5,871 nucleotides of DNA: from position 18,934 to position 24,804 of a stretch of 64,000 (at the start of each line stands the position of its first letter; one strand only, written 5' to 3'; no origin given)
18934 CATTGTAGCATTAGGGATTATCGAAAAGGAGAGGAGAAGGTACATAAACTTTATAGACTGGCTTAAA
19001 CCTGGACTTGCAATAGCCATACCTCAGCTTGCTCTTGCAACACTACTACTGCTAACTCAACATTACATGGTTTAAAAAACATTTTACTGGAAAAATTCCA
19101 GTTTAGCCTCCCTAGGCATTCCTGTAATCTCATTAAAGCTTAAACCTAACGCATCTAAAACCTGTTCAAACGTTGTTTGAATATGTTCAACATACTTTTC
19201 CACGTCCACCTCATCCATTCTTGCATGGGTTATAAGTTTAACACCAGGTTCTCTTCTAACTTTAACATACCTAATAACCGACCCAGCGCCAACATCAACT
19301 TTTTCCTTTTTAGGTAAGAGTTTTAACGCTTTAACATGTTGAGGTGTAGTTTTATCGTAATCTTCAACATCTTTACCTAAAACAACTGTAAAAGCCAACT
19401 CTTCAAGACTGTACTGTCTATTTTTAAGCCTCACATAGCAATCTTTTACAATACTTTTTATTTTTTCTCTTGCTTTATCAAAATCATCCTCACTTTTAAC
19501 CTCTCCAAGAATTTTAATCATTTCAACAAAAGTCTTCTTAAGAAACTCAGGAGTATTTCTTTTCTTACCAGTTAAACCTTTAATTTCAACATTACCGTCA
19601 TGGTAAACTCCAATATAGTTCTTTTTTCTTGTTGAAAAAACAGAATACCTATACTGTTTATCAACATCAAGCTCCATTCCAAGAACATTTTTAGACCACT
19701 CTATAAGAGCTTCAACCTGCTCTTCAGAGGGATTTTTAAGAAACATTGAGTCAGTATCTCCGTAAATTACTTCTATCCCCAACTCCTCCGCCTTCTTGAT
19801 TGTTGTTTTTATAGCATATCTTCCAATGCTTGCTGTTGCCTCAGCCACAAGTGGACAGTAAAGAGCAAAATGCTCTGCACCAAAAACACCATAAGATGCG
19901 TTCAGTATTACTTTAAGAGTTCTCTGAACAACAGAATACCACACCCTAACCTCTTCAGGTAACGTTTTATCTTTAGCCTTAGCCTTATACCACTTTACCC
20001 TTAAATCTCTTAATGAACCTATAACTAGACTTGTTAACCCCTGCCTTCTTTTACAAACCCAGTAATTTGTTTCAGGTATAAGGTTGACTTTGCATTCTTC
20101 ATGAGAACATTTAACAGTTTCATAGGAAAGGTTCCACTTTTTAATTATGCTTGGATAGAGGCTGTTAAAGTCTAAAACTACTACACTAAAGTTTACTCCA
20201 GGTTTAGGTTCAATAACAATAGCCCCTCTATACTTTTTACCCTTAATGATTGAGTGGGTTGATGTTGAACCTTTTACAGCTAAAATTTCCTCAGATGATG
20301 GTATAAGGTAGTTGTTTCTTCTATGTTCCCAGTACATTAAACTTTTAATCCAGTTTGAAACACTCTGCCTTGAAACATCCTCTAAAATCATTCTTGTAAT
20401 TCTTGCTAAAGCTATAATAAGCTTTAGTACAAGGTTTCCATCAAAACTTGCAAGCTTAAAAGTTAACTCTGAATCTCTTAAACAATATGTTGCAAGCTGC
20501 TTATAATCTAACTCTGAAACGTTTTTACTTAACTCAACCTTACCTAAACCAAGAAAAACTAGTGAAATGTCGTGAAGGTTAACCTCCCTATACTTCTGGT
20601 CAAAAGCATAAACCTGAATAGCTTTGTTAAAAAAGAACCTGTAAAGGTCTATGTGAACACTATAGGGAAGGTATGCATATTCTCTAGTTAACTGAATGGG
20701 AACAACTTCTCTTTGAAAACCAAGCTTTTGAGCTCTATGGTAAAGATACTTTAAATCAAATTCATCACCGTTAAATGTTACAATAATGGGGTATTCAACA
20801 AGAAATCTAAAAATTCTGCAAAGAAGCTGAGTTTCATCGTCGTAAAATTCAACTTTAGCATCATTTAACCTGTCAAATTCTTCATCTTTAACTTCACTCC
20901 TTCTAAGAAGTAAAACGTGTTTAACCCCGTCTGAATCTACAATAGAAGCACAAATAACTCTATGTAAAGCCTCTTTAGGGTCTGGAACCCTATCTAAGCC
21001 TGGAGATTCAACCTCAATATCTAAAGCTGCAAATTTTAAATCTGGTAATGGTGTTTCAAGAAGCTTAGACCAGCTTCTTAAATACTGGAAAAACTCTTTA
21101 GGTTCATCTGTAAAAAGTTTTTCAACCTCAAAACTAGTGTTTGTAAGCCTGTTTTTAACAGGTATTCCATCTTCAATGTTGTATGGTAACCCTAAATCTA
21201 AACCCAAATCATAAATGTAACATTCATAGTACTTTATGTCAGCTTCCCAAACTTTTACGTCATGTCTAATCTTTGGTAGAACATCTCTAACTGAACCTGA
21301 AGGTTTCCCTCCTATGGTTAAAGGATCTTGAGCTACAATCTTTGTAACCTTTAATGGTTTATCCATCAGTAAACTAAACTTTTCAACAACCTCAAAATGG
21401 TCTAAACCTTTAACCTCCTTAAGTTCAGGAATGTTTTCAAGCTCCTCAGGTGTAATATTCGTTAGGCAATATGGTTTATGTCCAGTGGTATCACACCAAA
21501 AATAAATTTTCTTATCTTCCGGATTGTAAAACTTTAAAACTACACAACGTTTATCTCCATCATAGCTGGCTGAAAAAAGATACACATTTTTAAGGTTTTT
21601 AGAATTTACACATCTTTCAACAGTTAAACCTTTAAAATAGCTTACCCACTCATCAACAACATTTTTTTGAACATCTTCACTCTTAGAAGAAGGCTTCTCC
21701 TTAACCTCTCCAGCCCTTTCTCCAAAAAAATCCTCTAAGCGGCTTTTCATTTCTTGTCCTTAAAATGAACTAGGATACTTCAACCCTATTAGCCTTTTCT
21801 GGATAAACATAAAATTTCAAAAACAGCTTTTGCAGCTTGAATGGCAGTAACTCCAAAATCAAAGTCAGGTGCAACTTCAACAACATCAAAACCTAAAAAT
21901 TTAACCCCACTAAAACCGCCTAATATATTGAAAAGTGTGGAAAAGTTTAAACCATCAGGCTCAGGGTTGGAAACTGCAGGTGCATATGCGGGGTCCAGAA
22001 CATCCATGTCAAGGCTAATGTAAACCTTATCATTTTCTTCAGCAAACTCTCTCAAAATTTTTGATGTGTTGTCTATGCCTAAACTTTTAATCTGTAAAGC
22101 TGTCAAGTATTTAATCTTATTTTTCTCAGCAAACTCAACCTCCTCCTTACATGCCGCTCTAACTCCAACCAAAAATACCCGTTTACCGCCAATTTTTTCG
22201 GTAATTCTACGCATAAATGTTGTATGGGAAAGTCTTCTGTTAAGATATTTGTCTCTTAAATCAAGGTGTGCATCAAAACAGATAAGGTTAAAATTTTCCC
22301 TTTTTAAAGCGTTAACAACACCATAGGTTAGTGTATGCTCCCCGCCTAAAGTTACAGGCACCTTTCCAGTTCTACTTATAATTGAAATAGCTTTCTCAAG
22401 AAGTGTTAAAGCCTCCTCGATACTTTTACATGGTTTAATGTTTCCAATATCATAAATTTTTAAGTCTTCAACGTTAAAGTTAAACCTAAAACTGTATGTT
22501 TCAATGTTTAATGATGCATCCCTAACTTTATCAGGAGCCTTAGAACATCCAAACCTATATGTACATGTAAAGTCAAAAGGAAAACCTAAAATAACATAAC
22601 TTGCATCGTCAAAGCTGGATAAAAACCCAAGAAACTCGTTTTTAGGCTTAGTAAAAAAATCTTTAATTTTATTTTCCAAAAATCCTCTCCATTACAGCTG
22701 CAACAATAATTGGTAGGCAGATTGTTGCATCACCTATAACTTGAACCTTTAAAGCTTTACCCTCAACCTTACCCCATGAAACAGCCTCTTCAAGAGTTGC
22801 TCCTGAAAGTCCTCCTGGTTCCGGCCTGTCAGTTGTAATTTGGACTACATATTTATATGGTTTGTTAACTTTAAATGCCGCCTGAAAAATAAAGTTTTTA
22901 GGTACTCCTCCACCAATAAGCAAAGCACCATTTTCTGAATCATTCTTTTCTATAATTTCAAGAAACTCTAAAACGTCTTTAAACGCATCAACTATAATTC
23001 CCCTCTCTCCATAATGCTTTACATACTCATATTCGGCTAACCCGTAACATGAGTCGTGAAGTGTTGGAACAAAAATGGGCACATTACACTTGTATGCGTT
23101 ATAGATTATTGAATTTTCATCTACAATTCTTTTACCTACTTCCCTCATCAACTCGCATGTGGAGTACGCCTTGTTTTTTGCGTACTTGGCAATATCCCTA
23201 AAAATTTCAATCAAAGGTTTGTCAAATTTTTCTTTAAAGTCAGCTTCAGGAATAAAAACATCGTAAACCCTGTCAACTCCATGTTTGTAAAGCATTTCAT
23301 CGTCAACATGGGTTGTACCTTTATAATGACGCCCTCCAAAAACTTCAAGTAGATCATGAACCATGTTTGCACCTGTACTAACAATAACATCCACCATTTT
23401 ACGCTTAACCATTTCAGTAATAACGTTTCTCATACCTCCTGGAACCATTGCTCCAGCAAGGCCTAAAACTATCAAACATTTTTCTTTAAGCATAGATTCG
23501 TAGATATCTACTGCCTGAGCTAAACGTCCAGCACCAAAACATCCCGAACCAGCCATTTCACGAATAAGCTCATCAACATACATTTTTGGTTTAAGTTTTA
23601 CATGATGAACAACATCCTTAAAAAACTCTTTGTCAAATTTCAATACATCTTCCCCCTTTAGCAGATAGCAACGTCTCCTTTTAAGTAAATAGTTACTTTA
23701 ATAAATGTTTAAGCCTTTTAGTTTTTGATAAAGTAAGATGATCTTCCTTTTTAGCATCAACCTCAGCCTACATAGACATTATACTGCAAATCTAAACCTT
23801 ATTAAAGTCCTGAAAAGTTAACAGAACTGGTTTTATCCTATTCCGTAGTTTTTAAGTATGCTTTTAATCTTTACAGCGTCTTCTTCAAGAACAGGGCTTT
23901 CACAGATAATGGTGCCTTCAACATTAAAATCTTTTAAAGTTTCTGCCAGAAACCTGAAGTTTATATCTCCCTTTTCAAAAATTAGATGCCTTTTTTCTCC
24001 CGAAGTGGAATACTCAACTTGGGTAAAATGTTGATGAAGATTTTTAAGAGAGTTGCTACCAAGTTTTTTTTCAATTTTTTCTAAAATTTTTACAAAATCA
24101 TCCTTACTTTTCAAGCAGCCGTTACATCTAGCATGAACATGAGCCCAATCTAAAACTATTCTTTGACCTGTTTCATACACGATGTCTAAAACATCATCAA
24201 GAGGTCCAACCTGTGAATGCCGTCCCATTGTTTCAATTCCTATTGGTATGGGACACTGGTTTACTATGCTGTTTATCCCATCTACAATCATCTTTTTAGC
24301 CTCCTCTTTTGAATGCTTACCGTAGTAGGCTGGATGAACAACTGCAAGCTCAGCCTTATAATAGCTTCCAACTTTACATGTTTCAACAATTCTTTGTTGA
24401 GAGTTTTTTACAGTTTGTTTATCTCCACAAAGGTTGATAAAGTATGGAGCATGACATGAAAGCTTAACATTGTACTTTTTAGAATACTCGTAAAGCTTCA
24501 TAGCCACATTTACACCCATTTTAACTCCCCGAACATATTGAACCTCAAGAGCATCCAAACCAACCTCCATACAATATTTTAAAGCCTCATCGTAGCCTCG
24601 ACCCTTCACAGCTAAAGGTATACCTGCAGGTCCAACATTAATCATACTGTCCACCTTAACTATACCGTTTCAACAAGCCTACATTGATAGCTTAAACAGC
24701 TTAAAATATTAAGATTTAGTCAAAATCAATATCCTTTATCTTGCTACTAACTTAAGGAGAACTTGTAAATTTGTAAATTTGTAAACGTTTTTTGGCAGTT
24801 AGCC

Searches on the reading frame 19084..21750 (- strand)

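Call 59: search_protein_families(library=pfam, proteins=[window:19084-21750:-], max_evalue=0.00001)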
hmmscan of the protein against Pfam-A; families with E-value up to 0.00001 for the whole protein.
window:19084-21750:- (888 aa): 2 families
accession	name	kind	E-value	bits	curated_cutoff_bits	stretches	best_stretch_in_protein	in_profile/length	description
PF00136.26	DNA_pol_B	-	4.4e-51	174.5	23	1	463-857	10-442/453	DNA polymerase family B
PF03104.25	DNA_pol_B_exo1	-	9.3e-24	84.6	23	1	166-373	2-228/242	DNA polymerase family B, exonuclease domain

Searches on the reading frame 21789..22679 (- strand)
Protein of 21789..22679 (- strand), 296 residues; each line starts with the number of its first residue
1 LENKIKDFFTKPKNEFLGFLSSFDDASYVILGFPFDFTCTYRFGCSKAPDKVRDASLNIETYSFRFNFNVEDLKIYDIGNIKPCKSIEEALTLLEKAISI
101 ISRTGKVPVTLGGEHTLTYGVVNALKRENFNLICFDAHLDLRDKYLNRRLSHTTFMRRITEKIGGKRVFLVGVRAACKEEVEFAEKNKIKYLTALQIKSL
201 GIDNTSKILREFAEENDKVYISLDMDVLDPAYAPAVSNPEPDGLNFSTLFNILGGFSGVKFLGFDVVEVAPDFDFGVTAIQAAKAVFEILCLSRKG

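Call 59: search_protein_families(library=pfam, proteins=[window:21789-22679:-], max_evalue=0.00001)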
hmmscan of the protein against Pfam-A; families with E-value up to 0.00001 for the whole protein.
window:21789-22679:- (296 aa): 1 family
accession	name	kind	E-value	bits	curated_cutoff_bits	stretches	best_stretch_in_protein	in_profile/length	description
PF00491.26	Arginase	-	6.1e-74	249.4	22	1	27-290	2-279/280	Arginase family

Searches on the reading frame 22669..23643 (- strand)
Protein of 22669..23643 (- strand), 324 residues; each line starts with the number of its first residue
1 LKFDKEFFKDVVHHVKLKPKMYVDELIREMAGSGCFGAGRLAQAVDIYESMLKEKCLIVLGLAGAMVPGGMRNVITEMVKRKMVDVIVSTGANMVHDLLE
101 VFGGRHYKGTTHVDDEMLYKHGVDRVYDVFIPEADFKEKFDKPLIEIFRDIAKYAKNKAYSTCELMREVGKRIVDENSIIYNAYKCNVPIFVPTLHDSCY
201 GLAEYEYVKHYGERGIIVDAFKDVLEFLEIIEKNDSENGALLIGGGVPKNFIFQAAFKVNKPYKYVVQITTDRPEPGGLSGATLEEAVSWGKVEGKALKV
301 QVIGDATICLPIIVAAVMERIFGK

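Call 59: search_protein_families(library=pfam, proteins=[window:22669-23643:-], max_evalue=0.00001)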
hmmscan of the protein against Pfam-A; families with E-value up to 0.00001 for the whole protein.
window:22669-23643:- (324 aa): 1 family
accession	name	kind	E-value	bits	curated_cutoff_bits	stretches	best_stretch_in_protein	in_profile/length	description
PF01916.23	DS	-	3.9e-97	325.4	27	1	25-316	1-287/288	Deoxyhypusine synthase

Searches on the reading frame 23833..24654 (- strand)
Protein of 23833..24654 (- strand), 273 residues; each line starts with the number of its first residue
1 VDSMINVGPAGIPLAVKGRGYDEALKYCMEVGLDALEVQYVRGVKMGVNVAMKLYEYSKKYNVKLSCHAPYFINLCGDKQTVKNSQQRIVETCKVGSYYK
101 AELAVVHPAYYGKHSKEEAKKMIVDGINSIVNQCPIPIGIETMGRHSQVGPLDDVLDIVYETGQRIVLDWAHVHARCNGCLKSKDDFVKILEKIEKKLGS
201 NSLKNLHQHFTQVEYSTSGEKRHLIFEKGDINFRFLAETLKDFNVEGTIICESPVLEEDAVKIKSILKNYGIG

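Call 59: search_protein_families(library=pfam, proteins=[window:23833-24654:-], max_evalue=0.00001)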
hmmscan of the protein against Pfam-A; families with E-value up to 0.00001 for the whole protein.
window:23833-24654:- (273 aa): 1 family
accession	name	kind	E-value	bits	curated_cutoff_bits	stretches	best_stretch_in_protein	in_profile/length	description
PF01261.30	AP_endonuc_2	-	9.6e-26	91.4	31.1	1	26-255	2-231/249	Xylose isomerase-like TIM barrel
